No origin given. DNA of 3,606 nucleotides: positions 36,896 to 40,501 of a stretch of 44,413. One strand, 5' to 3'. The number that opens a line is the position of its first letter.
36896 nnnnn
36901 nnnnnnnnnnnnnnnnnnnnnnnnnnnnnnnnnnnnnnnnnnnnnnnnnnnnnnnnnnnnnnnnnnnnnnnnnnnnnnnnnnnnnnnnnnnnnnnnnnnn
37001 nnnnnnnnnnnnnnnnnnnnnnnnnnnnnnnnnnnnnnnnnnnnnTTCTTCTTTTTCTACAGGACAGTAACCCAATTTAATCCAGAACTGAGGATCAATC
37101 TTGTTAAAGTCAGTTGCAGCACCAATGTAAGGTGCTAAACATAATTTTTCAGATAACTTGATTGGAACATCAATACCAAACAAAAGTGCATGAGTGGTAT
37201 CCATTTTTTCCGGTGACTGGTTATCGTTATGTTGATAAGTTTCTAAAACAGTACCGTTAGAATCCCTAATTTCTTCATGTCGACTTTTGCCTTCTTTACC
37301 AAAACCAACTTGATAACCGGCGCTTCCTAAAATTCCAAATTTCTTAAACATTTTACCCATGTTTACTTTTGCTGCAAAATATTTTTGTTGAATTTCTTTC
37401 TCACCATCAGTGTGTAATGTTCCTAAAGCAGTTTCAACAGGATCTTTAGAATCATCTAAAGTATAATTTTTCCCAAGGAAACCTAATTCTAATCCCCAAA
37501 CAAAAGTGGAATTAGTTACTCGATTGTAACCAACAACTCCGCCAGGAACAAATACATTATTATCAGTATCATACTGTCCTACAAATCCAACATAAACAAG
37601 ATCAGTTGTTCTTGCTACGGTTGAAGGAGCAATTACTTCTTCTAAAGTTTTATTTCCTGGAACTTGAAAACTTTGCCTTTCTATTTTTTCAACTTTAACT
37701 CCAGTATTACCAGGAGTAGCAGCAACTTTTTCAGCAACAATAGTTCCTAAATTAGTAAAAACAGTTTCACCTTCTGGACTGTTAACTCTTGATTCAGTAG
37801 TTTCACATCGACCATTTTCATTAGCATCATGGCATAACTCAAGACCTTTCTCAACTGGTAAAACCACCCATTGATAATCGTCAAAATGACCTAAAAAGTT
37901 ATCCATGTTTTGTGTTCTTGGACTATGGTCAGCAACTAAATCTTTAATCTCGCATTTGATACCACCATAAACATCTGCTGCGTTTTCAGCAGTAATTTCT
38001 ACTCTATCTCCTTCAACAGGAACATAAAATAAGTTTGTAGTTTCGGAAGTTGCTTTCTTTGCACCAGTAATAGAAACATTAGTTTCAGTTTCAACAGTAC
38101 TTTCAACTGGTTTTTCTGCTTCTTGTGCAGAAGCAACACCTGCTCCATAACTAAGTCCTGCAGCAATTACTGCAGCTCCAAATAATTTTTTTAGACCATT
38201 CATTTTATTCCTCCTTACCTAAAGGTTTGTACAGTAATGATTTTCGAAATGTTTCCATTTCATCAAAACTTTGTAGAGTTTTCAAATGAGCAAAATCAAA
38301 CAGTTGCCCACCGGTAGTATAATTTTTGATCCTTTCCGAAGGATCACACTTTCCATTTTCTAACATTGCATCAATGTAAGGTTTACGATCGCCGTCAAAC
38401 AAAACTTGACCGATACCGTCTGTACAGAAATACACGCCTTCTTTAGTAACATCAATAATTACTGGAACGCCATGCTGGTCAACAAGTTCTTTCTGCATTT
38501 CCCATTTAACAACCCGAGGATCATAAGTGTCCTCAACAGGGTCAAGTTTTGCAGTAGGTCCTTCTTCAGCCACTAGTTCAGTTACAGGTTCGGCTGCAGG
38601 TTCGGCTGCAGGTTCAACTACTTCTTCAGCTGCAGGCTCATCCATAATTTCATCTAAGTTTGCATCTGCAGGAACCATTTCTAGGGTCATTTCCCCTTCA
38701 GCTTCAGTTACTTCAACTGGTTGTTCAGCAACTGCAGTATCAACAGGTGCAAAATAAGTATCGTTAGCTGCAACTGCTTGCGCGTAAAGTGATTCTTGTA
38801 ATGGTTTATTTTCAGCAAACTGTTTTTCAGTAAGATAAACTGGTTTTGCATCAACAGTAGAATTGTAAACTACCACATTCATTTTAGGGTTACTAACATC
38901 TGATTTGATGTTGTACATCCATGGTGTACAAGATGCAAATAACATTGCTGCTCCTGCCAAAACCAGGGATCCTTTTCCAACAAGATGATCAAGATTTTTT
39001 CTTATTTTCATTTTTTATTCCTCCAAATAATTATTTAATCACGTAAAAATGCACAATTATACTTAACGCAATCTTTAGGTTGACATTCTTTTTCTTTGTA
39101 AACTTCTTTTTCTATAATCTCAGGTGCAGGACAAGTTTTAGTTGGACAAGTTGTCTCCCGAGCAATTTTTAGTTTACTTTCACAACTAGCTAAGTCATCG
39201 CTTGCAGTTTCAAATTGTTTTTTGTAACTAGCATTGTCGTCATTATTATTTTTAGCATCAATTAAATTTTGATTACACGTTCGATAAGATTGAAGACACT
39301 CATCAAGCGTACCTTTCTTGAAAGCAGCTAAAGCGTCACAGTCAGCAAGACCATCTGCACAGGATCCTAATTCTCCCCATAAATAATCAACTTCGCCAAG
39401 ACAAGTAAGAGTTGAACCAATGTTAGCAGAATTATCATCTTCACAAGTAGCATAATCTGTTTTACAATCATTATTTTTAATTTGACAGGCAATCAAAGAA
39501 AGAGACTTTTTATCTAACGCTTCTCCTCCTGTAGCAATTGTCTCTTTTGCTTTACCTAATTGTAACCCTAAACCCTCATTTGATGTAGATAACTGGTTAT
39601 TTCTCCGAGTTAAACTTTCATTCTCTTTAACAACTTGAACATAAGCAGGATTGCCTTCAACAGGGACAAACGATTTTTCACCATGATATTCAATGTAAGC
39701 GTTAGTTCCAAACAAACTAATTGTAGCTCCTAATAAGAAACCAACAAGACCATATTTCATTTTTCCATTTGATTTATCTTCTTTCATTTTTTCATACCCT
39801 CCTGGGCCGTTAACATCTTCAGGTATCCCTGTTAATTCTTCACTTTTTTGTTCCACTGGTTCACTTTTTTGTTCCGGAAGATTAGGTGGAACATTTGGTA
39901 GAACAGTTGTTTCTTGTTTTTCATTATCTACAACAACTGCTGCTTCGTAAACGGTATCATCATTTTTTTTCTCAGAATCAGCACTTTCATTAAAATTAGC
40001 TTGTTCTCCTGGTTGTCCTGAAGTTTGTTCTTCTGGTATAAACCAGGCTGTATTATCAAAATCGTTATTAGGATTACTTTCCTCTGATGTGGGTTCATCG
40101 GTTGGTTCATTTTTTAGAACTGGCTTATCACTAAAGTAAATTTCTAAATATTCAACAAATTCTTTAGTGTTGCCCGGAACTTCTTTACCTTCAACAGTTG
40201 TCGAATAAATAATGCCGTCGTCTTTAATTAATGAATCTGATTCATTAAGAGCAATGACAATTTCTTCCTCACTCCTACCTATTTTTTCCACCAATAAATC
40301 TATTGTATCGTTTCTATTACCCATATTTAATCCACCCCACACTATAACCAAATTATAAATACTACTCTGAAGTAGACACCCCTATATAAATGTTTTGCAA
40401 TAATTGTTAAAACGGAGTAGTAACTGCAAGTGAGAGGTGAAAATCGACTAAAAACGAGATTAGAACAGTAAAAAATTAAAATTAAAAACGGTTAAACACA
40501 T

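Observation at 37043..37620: Candidate 8-stranded OMP-type beta-barrel encoded by an archaeon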

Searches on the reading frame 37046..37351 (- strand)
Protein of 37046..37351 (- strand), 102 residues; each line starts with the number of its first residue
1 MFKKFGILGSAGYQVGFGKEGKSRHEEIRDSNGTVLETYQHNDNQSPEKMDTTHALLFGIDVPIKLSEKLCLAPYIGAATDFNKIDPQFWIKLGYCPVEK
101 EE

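Call 66: find_related_loci(query=A6, collection=metagenome_contigs, flank=10000)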
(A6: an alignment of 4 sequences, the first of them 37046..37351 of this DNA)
Query A6 (102 aa) in metagenome_contigs; peptide patterns used: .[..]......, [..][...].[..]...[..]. (x = any residue, [..] = any of these).
299 stretches matched a pattern, but none encodes a relative of the query by tblastn (E <= 1e-3).

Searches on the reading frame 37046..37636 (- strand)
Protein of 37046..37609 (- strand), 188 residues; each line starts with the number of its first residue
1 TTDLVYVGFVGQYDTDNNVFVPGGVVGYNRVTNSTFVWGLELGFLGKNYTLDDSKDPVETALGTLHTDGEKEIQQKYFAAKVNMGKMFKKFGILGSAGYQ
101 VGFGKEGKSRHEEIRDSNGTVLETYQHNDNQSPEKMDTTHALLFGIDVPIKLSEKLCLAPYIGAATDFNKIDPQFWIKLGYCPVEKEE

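Call 14: search_protein_families(library=pfam, proteins=[window:37046-37609:-], max_evalue=10)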
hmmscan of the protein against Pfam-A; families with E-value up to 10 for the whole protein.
seq(188 aa): 1 family
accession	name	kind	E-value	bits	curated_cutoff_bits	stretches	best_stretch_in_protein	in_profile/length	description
PF17658.6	DUF5520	-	0.009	15.6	32.9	1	102-187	8-89/342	Family of unknown function (DUF5520)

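Call 42: predict_structure(alignment_id=A3)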
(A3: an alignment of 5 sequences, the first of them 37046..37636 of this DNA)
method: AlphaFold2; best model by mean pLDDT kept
length: 197 residues; sequences in the alignment: 5
mean_pLDDT: 43.5   pTM: 0.39
mean pLDDT of the five models: 43.5, 42.3, 35.2, 32.1, 32.0
residues with pLDDT >= 90: 0; 70-90: 0; 50-70: 53; < 50: 144
segments of 3 or more residues with pLDDT < 50: 1-32, 35-102, 106-124, 130-145, 193-197
pLDDT, mean of each block of 10 residues (from residue 1): 27 42 44 46 35 29 33 34 40 38 47 43 47 42 46 60 61 59 57 40
secondary structure, 60 per line:
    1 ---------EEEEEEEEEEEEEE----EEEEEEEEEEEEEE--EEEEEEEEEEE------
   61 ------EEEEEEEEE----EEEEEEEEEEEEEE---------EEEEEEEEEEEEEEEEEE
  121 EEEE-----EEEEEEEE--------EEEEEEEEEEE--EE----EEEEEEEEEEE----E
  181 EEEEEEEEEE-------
elements in order: E10-23 E28-41 E44-54 E67-75 E80-93 E103-124 E130-137 E146-156 E165-175 E180-190

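Call 44: fold_search(model_id=the predicted structure, library=pdb)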
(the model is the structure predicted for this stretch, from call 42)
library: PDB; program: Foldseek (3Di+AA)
matches with E <= 10: 1014; with E <= 0.001: 0
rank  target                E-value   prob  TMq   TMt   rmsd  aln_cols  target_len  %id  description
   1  4rlc                  2.2e-03  1.00  0.34  0.46  10.4       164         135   12  Crystal structure of the N-terminal beta-barrel domain of Pseudomonas aeruginosa OprF (released 2015-04-22)
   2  9fzc_A                1.7e-02  0.96  0.33  0.37  12.0       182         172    9  Structure of OmpA-short in complex with nanobody Nb01 (released 2024-07-17)
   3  5ltq_A                2.1e-02  0.25  0.20  0.19  18.2       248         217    7  Structure of the Yellow Fluorescent Protein lanYFP from Branchiostoma lanceolatum at pH 7.5 (released 2016-12-07)
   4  2n2l_MODEL_1_A        2.3e-02  0.90  0.29  0.34  15.1       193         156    8  NMR structure of yersinia pestis ail (attachment invasion locus) in decylphosphocholine micelles calculated wi (released 2015-07-22)
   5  5ltq_B                2.8e-02  0.23  0.20  0.19  16.4       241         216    7  Structure of the Yellow Fluorescent Protein lanYFP from Branchiostoma lanceolatum at pH 7.5 (released 2016-12-07)
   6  4pr7_A                2.9e-02  0.38  0.23  0.24  18.0       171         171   11  KdgM porin in complex with disordered oligogalacturonate (released 2014-06-11)
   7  4hvf_D                3.1e-02  0.25  0.21  0.19  19.2       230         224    7  Crystal structure of green fluorescent protein lanGFP(Branchiostoma Lanceolatum) (released 2013-09-18)
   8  2jmm_MODEL_1_A        3.3e-02  0.92  0.34  0.41  14.3       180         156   12  NMR solution structure of a minimal transmembrane beta-barrel platform protein (released 2007-07-03)
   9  7ueb_U                3.3e-02  0.23  0.21  0.13  23.0       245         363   10  Photosynthetic assembly of Chlorobaculum tepidum (RC-FMO2) (released 2022-10-05)
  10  5ltq_G                3.4e-02  0.23  0.21  0.20  19.5       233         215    8  Structure of the Yellow Fluorescent Protein lanYFP from Branchiostoma lanceolatum at pH 7.5 (released 2016-12-07)
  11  9fzd_A                3.8e-02  0.72  0.29  0.32  15.8       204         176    7  Structure of OmpA-long in complex with nanobody Nb39 (released 2024-07-17)
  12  5ltq_M                3.8e-02  0.23  0.20  0.19  16.3       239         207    8  Structure of the Yellow Fluorescent Protein lanYFP from Branchiostoma lanceolatum at pH 7.5 (released 2016-12-07)
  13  5ltq_D                4.0e-02  0.14  0.18  0.16  18.1       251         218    7  Structure of the Yellow Fluorescent Protein lanYFP from Branchiostoma lanceolatum at pH 7.5 (released 2016-12-07)
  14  2mnh_MODEL_1_A        4.5e-02  0.84  0.34  0.41  11.4       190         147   12  Refined structure of outer membrane protein x in nanodisc by measuring residual dipolar couplings (released 2015-03-18)
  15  2dd7_B                5.0e-02  0.30  0.21  0.20  19.0       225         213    7  A GFP-like protein from marine copepod, Chiridius poppei (released 2007-01-23)
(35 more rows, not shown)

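Call 48: search_solved_structures(query=A4, max_evalue=10, show_alignments=2)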
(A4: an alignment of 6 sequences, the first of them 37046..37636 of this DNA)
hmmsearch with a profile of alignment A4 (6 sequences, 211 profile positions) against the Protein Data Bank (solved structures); distinct sequences matched with E-value up to 10: 1.
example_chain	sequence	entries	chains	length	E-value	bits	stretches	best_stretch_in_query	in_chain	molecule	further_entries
9w06_B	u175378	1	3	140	0.12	15.4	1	86-151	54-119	Alpha-synuclein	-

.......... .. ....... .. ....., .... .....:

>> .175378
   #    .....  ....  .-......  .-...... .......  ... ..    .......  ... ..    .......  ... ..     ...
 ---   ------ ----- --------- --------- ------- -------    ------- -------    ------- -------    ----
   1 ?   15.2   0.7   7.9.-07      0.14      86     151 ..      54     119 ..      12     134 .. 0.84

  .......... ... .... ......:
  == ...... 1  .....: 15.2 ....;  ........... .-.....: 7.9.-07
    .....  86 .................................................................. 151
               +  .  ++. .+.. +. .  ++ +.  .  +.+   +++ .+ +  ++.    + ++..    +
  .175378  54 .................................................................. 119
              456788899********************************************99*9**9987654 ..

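Call 84: fold_search(model_id=the predicted structure, library=viral)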
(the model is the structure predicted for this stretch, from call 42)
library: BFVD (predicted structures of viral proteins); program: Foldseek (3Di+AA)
matches with E <= 10: 598; with E <= 0.001: 2
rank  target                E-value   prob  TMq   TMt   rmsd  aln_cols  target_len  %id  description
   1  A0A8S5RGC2            1.8e-04  1.00  0.36  0.17  22.0       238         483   12  Outer membrane protein [virus sp. ct5rm7]
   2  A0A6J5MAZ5            8.0e-04  1.00  0.36  0.39  12.4       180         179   13  COG3637 Opacity protein and related surface antigens [uncultured Caudovirales phage]
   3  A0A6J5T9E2            1.3e-03  0.97  0.28  0.25  21.1       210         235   12  Outer membrane protein beta-barrel [uncultured Caudovirales phage]
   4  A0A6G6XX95            1.8e-03  1.00  0.28  0.30   9.8       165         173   13  (no name in the UniProt tables at hand)
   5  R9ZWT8                3.3e-03  1.00  0.37  0.25  13.1       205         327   12  Outer-membrane protein OmpA domain containing protein [Cellulophaga phage phi17:2]
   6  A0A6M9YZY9            7.7e-03  0.97  0.34  0.36  19.0       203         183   11  (no name in the UniProt tables at hand)
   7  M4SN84                7.7e-03  0.75  0.22  0.22  11.7       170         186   14  Uncharacterized protein [Cellulophaga phage phiST]
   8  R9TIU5                1.4e-02  0.97  0.31  0.34  17.6       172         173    7  Outer membrane protein beta-barrel domain-containing protein [Vibrio phage nt-1]
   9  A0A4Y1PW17            1.4e-02  0.85  0.25  0.31  21.8       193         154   10  (no name in the UniProt tables at hand)
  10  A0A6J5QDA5            1.6e-02  1.00  0.36  0.46   7.6       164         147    8  Outer membrane autotransporter barrel [uncultured Caudovirales phage]
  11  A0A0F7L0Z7            2.1e-02  0.94  0.34  0.38  11.7       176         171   13  Uncharacterized protein [uncultured marine virus]
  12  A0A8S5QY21            2.4e-02  0.13  0.11  0.08  23.2       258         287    8  Tail protein [Siphoviridae sp. ctr592]
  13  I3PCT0                3.5e-02  0.15  0.20  0.12  22.1       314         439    7  Non-structural silencing protein [Bean necrotic mosaic virus]
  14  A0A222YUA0            3.9e-02  0.84  0.28  0.33  17.3       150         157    8  (no name in the UniProt tables at hand)
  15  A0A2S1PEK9            5.1e-02  0.66  0.26  0.32  16.8       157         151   14  Uncharacterized protein [Aeromonas phage 50AhydR13PP]
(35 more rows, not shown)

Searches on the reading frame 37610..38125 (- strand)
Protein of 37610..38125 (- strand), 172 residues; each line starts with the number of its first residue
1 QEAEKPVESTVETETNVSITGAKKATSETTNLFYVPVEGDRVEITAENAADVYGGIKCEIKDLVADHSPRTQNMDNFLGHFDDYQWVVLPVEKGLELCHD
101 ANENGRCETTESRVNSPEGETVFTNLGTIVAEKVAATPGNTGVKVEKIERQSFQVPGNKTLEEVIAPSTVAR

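Call 14: search_protein_families(library=pfam, proteins=[window:37610-38125:-], max_evalue=10)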
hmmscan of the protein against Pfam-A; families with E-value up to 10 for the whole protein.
seq(172 aa): 0 families

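Call 79: search_solved_structures(query=A8, max_evalue=10, show_alignments=2)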
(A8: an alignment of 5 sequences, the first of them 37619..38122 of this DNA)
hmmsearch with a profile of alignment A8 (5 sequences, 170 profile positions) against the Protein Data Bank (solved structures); distinct sequences matched with E-value up to 10: 1.
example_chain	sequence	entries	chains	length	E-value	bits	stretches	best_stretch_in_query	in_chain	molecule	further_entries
6zyw_K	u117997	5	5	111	0.47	13.3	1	19-84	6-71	Dynein light chain | Dynein light chain LC8_2b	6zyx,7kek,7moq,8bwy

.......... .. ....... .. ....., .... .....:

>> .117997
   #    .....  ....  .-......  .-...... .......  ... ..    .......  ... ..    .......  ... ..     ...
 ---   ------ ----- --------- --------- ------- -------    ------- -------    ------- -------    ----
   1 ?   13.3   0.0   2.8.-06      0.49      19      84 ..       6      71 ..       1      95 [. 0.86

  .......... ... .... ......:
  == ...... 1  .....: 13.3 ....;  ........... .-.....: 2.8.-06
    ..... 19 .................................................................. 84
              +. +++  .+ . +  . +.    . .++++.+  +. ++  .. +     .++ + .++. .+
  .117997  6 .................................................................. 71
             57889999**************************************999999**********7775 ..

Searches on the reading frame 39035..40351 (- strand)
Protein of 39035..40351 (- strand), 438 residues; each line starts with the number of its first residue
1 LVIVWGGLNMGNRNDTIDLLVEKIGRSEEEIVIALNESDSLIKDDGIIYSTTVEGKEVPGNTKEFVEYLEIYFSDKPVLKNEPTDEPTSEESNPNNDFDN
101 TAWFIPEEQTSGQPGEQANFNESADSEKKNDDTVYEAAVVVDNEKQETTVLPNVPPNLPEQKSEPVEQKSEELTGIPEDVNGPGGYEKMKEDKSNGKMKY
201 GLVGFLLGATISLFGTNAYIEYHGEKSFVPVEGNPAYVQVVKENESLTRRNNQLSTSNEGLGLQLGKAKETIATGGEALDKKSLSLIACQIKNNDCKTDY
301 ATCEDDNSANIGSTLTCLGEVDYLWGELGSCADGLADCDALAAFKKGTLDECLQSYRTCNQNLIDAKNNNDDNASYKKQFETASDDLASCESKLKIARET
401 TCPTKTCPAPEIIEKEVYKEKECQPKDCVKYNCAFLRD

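Call 6: search_protein_families(library=pfam, proteins=[window:39035-40351:-], max_evalue=0.01)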
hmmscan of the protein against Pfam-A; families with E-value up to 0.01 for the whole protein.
window:39035-40351:- (438 aa): 0 families

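Call 8: search_protein_families(library=ncbifam, proteins=[window:39035-40351:-], max_evalue=0.01)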
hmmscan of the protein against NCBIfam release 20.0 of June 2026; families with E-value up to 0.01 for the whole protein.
window:39035-40351:- (438 aa): 0 families
